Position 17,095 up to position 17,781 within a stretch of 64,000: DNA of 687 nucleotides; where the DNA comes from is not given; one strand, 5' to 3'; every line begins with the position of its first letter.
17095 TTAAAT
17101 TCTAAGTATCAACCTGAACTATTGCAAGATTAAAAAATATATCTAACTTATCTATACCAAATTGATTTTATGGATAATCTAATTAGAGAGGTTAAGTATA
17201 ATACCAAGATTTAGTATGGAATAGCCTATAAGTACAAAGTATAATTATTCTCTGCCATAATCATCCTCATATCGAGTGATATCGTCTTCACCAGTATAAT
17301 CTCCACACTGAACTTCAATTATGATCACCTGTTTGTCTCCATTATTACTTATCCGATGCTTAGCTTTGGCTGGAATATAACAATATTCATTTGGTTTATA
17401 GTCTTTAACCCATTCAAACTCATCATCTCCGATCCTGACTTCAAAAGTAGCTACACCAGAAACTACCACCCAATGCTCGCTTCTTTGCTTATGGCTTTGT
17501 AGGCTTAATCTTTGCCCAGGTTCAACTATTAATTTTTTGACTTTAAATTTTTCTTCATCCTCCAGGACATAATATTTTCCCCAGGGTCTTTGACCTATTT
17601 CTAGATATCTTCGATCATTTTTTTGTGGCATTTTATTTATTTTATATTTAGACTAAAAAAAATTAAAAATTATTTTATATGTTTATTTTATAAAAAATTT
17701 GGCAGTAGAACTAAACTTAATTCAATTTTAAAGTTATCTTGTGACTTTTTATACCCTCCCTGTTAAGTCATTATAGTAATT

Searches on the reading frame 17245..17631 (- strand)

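Call 32: search_protein_families(library=pfam, proteins=[window:17245-17631:-], max_evalue=0.001)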
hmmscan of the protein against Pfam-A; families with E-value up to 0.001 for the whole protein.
window:17245-17631:- (128 aa): 3 families
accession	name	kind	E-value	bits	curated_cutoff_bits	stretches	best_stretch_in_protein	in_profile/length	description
PF01050.24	MannoseP_isomer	-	3.1e-34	118.1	23.6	1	14-123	13-116/116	Mannose-6-phosphate isomerase C-terminal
PF07883.17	Cupin_2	-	3e-09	36.9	27.2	1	35-107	4-69/70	Cupin domain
PF14667.12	Polysacc_synt_C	-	0.00021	21.8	28.7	1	36-105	25-96/111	Polysaccharide biosynthesis C-terminal domain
